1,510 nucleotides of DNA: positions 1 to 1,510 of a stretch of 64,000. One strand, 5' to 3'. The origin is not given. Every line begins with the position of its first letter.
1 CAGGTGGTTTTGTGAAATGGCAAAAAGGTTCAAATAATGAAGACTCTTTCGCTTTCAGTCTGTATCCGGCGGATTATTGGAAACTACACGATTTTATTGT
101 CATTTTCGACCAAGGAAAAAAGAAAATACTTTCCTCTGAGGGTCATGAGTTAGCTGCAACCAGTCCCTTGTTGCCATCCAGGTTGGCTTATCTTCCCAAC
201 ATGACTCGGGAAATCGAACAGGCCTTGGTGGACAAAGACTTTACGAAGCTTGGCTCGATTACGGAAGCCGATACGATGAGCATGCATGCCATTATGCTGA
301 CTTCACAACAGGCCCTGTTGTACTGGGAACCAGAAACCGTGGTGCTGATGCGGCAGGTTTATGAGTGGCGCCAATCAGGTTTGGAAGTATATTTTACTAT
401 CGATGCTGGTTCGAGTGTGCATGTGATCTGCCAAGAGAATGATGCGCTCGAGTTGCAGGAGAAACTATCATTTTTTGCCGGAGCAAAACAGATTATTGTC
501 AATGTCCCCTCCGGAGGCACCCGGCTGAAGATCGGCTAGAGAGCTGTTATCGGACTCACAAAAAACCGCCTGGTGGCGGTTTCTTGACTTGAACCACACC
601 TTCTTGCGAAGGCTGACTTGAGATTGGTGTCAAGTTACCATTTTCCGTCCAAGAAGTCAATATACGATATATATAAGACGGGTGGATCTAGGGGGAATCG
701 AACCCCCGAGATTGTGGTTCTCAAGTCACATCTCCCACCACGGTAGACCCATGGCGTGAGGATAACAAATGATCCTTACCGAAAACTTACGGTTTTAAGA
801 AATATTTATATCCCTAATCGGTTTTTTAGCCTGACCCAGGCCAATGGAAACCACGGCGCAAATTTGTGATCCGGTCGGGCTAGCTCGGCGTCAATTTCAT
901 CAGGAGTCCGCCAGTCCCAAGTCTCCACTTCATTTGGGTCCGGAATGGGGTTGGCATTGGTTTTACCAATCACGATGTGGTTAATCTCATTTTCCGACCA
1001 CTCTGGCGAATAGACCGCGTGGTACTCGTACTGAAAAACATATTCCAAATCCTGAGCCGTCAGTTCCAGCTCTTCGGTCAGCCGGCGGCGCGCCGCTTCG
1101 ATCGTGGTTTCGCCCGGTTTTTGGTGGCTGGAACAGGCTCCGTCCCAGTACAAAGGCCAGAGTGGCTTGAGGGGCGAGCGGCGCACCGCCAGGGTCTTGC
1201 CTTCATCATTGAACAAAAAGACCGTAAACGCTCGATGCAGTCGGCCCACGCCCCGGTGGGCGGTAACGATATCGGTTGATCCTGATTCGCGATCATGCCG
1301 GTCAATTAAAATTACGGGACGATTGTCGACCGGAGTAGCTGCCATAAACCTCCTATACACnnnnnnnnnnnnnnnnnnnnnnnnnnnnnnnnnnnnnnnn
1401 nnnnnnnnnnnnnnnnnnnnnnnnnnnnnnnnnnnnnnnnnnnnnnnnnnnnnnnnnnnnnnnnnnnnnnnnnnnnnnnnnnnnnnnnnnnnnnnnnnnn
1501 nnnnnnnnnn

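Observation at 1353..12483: Gram-positive-type T4SS-like locus with divergent pilin array, lacking relaxase and coupling protein in the window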

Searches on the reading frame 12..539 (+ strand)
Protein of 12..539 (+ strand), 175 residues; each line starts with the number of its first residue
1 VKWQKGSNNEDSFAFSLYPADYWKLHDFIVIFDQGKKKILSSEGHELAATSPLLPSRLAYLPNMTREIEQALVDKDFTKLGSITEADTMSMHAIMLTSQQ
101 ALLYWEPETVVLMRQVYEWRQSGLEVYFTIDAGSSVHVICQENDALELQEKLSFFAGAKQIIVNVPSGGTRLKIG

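Call 4: search_protein_families(library=pfam, proteins=[window:12-539:+], max_evalue=0.1)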
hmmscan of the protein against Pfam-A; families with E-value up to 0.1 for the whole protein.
window:12-539:+ (175 aa): 2 families
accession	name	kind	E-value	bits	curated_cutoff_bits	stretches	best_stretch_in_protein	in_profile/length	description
PF18376.6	MDD_C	-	4.9e-16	59.5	23.2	1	29-155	3-133/186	Mevalonate 5-diphosphate decarboxylase C-terminal domain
PF21433.2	M3K_C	-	0.091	13.7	27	0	45-144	7-103/105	Mevalonate-3-kinase, C-terminal domain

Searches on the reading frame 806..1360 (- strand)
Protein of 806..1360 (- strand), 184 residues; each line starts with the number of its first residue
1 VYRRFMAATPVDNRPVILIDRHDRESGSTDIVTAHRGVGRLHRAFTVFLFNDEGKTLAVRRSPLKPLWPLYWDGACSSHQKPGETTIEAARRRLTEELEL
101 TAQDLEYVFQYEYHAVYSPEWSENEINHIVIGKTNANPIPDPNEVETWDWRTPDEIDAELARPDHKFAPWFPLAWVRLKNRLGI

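Call 4: search_protein_families(library=pfam, proteins=[window:806-1360:-], max_evalue=0.1)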
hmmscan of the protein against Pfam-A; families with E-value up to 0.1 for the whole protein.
window:806-1360:- (184 aa): 1 family
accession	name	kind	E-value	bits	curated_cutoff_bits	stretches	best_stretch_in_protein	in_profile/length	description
PF00293.34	NUDIX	-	6.7e-20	71.9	21.1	1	41-171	2-134/134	NUDIX domain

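Call 58: find_encoding_contigs(protein=window:806-1360:-, flank=10000, max_places=4)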
Protein window:806-1360:- (184 aa): no gene with exactly this product is on record in the collection.

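Call 60: find_encoding_contigs(protein=window:806-1345:-, flank=10000, max_places=4)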
Protein window:806-1345:- (179 aa): 2 contigs read that carry it; 2 places shown.
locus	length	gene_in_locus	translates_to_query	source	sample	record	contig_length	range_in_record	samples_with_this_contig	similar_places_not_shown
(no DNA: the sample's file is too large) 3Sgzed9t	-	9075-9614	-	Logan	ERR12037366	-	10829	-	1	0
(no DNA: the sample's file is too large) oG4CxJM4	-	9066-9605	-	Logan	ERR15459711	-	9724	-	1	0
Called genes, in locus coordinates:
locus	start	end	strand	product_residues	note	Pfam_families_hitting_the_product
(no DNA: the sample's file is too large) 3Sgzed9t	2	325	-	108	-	?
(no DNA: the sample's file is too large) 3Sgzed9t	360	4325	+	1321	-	-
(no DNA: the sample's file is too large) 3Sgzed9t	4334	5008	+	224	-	-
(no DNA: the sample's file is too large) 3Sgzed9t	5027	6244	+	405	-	PF12666:PrgI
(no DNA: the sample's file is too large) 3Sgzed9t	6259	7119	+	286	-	PF26593:TraC-like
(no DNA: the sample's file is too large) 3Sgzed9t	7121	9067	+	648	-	PF01935:DUF87 (weak), PF12846:AAA_10, PF19044:P-loop_TraG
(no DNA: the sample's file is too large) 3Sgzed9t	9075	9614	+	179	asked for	PF00293:NUDIX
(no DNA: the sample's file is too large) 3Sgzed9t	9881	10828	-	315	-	?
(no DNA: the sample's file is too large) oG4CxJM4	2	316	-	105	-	?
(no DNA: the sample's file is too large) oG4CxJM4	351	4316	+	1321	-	-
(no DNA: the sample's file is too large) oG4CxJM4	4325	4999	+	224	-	-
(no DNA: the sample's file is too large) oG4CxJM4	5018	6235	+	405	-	PF12666:PrgI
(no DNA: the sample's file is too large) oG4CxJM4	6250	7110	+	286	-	PF26593:TraC-like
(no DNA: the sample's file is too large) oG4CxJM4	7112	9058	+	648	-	PF01935:DUF87 (weak), PF12846:AAA_10, PF19044:P-loop_TraG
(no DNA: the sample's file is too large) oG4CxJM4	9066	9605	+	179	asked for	PF00293:NUDIX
